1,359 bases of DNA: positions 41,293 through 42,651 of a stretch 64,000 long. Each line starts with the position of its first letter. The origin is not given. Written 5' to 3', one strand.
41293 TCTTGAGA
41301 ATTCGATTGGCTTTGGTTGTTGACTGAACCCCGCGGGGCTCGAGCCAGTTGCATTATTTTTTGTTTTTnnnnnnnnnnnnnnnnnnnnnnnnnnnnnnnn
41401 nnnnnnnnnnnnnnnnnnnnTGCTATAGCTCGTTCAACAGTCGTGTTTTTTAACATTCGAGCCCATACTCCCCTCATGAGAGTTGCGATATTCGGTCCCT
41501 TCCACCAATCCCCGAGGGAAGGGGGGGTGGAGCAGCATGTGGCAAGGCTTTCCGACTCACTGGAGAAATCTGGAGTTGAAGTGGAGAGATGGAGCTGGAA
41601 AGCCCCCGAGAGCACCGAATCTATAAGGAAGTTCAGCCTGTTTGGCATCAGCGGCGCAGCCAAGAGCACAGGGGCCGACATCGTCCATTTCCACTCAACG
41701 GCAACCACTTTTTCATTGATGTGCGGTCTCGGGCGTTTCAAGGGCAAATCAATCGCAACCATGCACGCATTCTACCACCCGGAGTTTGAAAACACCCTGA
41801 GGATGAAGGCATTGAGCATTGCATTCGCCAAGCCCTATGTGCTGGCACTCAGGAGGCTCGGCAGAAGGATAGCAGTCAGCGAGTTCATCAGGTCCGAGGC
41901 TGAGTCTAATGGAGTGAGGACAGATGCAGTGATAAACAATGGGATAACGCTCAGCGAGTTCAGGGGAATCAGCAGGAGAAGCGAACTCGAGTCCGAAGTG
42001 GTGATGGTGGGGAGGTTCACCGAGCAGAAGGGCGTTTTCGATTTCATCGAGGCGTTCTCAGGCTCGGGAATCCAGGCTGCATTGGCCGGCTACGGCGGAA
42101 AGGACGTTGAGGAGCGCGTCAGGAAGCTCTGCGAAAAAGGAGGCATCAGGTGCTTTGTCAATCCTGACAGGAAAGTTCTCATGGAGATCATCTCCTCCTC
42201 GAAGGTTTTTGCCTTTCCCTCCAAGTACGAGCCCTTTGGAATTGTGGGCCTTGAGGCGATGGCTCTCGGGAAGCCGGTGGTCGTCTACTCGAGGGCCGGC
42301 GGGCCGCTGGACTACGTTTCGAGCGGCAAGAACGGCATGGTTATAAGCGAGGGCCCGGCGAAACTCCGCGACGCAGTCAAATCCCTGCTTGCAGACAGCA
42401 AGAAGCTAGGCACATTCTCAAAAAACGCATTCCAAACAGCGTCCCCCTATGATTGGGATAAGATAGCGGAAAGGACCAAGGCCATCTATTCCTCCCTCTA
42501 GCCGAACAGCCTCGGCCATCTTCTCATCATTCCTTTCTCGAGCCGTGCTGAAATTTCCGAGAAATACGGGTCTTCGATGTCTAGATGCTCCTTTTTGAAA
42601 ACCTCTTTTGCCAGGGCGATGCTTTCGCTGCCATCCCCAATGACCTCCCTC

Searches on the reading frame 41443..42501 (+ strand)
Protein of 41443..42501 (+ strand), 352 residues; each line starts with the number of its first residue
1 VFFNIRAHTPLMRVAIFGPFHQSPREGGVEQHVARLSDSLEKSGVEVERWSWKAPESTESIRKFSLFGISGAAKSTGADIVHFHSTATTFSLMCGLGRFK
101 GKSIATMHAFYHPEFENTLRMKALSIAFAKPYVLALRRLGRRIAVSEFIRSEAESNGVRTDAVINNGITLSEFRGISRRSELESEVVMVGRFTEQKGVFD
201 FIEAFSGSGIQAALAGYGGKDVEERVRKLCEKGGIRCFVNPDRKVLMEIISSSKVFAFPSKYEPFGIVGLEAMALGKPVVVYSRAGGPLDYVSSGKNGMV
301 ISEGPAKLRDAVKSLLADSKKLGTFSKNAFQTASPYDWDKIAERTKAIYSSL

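Call 8: search_protein_families(library=pfam, proteins=[window:41443-42501:+], max_evalue=0.001)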
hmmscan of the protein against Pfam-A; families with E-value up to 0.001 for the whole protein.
window:41443-42501:+ (352 aa): 5 families
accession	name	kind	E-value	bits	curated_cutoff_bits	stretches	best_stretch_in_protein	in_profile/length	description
PF00534.26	Glycos_transf_1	-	2e-29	102.8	26.4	1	176-331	8-171/172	Glycosyl transferases group 1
PF13692.12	Glyco_trans_1_4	-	6.6e-21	75.5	27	1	185-318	3-142/142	Glycosyl transferases group 1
PF13439.12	Glyco_transf_4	-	2.9e-13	50.6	28.5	1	27-171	2-169/170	Glycosyltransferase Family 4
PF20706.3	GT4-conflict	-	3.4e-07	30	26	1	182-286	196-315/385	Family 4 Glycosyltransferase in conflict systems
PF13579.12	Glyco_trans_4_4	-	1.8e-05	25.6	29.7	0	67-165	61-156/158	Glycosyl transferase 4-like domain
